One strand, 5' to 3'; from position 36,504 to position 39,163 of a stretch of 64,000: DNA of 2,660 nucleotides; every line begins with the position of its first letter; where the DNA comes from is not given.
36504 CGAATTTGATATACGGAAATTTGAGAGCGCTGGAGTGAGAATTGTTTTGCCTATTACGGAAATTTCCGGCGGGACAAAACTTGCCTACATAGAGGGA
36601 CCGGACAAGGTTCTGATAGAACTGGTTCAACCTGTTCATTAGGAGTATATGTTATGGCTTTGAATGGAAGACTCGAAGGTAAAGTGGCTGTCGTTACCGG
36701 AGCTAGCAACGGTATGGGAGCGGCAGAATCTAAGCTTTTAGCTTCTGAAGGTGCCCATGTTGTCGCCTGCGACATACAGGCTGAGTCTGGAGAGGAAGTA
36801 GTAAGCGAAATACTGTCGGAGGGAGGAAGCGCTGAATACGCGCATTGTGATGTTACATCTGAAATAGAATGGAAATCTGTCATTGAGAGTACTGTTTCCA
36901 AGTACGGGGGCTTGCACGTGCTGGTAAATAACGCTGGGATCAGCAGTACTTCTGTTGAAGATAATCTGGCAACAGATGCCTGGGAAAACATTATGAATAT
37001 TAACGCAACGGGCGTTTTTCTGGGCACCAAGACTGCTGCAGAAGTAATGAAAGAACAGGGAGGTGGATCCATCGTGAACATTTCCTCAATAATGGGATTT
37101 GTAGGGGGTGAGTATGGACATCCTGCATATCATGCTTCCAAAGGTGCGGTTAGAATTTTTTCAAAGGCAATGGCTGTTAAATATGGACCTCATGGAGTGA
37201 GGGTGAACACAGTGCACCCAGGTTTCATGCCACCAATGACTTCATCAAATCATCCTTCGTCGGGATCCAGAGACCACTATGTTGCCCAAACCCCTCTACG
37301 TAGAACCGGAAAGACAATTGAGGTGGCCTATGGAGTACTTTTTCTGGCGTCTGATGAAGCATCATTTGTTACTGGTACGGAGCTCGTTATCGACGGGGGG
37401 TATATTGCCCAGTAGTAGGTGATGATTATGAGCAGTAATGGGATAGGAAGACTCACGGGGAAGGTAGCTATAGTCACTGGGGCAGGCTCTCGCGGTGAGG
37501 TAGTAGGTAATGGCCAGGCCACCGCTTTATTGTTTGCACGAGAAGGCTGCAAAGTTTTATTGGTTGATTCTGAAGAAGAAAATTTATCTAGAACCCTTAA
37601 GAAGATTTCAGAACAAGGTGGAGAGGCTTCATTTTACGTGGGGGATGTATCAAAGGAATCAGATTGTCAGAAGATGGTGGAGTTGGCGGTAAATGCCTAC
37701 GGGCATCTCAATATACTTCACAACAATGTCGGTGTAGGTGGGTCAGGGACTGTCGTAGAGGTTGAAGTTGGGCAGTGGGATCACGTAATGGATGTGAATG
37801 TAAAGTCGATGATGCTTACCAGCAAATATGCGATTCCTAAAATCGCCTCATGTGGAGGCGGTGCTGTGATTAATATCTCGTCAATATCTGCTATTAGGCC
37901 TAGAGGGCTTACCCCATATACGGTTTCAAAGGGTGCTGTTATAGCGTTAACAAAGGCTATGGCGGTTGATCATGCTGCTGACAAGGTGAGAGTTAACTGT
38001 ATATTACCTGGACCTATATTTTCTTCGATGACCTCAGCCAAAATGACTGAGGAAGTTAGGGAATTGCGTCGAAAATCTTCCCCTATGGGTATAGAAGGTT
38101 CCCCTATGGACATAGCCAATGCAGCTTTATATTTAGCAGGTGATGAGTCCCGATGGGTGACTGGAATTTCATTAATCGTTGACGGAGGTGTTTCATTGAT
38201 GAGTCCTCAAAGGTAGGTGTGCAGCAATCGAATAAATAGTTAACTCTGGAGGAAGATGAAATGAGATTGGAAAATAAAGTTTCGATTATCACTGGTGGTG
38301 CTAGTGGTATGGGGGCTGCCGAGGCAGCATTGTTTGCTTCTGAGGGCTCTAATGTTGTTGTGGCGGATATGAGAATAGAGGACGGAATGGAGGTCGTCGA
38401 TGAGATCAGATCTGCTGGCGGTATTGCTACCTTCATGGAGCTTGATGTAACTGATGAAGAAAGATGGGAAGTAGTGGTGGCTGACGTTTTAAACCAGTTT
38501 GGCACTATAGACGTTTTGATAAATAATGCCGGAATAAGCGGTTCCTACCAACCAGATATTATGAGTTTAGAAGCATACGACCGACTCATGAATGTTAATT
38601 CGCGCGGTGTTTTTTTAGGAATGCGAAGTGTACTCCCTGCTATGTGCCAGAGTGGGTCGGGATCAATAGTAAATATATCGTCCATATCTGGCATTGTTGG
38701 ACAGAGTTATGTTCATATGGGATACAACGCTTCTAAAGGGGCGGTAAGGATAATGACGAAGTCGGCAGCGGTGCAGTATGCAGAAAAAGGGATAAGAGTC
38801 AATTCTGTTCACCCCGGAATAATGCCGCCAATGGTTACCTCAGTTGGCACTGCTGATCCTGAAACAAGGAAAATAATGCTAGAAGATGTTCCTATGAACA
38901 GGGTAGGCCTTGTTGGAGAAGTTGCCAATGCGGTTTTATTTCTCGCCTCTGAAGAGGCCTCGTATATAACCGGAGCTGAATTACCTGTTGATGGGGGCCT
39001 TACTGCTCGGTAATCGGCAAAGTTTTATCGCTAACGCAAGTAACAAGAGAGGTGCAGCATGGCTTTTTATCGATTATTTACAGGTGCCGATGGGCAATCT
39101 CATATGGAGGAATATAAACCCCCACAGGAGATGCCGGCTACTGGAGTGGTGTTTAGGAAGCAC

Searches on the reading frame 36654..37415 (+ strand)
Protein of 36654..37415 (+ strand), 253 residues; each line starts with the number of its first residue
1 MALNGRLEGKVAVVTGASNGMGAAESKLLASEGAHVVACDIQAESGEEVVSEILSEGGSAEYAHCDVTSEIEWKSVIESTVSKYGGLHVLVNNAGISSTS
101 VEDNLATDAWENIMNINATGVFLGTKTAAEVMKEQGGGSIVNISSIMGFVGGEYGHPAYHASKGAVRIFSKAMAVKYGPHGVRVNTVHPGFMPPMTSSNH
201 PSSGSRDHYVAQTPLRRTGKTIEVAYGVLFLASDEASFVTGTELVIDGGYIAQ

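Call 53: search_protein_families(library=pfam, proteins=[window:36654-37415:+], max_evalue=0.0001)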
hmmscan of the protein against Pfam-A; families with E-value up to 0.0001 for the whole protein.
window:36654-37415:+ (253 aa): 3 families
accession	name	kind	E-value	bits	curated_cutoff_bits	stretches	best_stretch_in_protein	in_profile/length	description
PF13561.12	adh_short_C2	-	4.1e-62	210.3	27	1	16-250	1-235/236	Enoyl-(Acyl carrier protein) reductase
PF00106.31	adh_short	-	3.9e-55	186.8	26.6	1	10-193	1-183/195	short chain dehydrogenase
PF08659.16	KR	-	2.2e-08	34.7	22.6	1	13-163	4-153/180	KR domain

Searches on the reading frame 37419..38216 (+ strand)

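Call 53: search_protein_families(library=pfam, proteins=[window:37419-38216:+], max_evalue=0.0001)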
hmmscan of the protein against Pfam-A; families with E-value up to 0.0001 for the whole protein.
window:37419-38216:+ (265 aa): 2 families
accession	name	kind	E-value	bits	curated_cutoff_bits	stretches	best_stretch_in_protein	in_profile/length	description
PF13561.12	adh_short_C2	-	8.1e-57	192.9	27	1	32-259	9-236/236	Enoyl-(Acyl carrier protein) reductase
PF00106.31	adh_short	-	5.4e-46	157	26.6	1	15-209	1-191/195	short chain dehydrogenase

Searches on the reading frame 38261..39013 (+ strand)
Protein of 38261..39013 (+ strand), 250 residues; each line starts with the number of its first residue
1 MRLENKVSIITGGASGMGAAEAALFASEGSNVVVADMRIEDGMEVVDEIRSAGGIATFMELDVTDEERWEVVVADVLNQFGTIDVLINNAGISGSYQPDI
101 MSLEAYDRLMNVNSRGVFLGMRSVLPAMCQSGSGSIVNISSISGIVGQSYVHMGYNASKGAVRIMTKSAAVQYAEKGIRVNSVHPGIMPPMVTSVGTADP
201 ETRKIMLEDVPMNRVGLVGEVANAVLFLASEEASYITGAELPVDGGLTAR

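Call 53: search_protein_families(library=pfam, proteins=[window:38261-39013:+], max_evalue=0.0001)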
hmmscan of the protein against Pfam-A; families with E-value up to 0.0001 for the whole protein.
window:38261-39013:+ (250 aa): 4 families
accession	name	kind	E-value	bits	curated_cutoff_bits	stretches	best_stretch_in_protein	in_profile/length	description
PF13561.12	adh_short_C2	-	2.6e-61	207.7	27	1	14-248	3-236/236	Enoyl-(Acyl carrier protein) reductase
PF00106.31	adh_short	-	3.9e-50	170.5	26.6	1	6-189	1-183/195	short chain dehydrogenase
PF08659.16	KR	-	9.7e-09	35.8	22.6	1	9-157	4-151/180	KR domain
PF01370.27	Epimerase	-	8.7e-05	22.5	20.9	0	9-147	2-120/240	NAD dependent epimerase/dehydratase family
